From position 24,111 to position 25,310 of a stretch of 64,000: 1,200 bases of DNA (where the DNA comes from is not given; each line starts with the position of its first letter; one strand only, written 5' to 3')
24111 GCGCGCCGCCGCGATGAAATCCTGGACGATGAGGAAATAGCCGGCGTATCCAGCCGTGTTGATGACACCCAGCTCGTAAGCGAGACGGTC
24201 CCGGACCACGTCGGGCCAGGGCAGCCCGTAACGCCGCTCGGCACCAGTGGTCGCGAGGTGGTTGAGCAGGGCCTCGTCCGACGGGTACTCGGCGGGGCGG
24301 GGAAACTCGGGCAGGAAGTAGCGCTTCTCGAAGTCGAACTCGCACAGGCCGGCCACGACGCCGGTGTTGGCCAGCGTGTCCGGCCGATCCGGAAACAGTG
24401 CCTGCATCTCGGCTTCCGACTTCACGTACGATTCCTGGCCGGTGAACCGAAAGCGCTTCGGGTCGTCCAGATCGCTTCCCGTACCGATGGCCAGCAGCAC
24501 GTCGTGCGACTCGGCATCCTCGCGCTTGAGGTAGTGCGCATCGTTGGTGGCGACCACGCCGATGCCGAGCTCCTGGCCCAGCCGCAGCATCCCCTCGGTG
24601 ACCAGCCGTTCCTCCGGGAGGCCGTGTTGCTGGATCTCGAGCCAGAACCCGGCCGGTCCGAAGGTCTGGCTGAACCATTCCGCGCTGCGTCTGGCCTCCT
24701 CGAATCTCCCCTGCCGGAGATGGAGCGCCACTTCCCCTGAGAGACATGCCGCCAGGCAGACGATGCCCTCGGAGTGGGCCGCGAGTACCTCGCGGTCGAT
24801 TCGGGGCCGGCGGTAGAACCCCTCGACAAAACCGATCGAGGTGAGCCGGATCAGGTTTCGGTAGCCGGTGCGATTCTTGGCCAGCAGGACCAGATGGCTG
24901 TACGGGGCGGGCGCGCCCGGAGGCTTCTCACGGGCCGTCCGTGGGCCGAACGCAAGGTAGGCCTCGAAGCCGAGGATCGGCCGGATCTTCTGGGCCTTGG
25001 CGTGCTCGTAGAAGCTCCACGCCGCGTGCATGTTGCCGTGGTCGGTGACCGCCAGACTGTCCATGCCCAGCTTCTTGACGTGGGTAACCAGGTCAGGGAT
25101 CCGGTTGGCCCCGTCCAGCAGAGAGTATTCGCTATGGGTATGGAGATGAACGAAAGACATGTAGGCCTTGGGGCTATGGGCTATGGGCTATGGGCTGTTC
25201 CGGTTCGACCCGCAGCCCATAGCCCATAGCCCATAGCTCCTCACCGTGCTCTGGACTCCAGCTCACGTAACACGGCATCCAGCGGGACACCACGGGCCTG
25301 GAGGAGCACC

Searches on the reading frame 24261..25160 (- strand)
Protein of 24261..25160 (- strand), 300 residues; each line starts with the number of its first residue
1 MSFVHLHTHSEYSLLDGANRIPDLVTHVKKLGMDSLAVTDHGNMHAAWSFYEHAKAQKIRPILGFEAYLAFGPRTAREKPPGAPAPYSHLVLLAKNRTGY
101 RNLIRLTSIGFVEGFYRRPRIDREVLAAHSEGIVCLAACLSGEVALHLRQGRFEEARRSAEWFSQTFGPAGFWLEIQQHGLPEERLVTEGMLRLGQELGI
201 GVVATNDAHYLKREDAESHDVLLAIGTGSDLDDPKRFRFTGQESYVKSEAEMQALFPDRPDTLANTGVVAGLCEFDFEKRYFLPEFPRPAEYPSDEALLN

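Call 12: find_related_loci(query=window:24261-25160:-, collection=genome_contigs, flank=10000)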
Query window:24261-25160:- (300 aa) in genome_contigs; peptide patterns used: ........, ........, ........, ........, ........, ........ (x = any residue, [..] = any of these).
599 stretches matched a pattern (row limit reached: there are more); 582 encode a relative of the query (tblastn E <= 1e-3); the best 80 are kept; 80 distinct loci.
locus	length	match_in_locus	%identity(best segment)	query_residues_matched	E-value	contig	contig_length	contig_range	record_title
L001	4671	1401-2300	94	1-300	0e+0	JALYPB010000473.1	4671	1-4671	MAG: Gemmatimonadota bacterium isolate MDV bin26 SD1454-56_k127_554450, whole genome shotgun sequence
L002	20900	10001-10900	96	1-300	0e+0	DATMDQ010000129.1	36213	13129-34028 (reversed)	MAG TPA_asm: Gemmatimonadales bacterium isolate SMAG_U13412 k141_1393508, whole genome shotgun sequence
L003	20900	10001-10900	91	1-300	0e+0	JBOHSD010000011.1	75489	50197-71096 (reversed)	MAG: Gemmatimonadales bacterium isolate SD8036_maxbin2.bin.21_sub NODE_91_length_75489_cov_2.241806, whole genome shotgu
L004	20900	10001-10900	89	1-300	0e+0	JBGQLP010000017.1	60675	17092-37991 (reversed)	MAG: Gemmatimonadota bacterium isolate OBJ2_061818_050_35 k141_1394327_length_60675_cov_14.1545, whole genome shotgun se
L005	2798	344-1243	87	1-300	0e+0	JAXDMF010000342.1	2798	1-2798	MAG: Gemmatimonadales bacterium isolate BP_635 scaffold_3686055, whole genome shotgun sequence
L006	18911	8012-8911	88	1-300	0e+0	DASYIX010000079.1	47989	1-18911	MAG TPA_asm: Gemmatimonadales bacterium isolate SMAG_U4280 k141_3028814, whole genome shotgun sequence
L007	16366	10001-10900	87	1-300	2e-180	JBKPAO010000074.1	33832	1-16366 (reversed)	MAG: Gemmatimonadota bacterium isolate GB_HAYS_MAG_00001 GB_HAYS_000000852764, whole genome shotgun sequence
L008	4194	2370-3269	87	1-300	0e+0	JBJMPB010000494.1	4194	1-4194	MAG: Gemmatimonadales bacterium isolate 12C16O_0h_50_P10_coass_bin_6 k141_4073601, whole genome shotgun sequence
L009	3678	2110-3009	86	1-300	0e+0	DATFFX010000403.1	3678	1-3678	MAG TPA_asm: Gemmatimonadales bacterium isolate SMAG_U8647 k141_1318939, whole genome shotgun sequence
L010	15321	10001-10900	85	1-300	7e-178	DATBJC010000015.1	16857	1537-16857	MAG TPA_asm: Gemmatimonadales bacterium isolate SMAG_U3910 k141_373566, whole genome shotgun sequence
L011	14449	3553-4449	87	1-299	4e-178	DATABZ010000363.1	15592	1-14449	MAG TPA_asm: Gemmatimonadales bacterium isolate SMAG_U6711 k141_943325, whole genome shotgun sequence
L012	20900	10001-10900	86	1-300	4e-177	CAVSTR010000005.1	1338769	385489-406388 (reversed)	MAG: uncultured Gemmatimonadales bacterium isolate MFD09212.bin.1.3 genome assembly, contig: contig_8449, whole genome s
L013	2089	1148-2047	85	1-300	0e+0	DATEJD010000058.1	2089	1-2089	MAG TPA_asm: Gemmatimonadales bacterium isolate SMAG_U8855 k141_300782, whole genome shotgun sequence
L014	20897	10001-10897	86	1-299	3e-176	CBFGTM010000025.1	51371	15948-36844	MAG TPA_asm: uncultured Gemmatimonadales bacterium isolate SRR28857639_binner13_Refined_3 genome assembly, contig: ERZ27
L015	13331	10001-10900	85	1-300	1e-175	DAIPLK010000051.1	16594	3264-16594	MAG TPA_asm: Gemmatimonadales bacterium isolate CTOTU26080 NODE_1488_length_16594_cov_14.930528, whole genome shotgun se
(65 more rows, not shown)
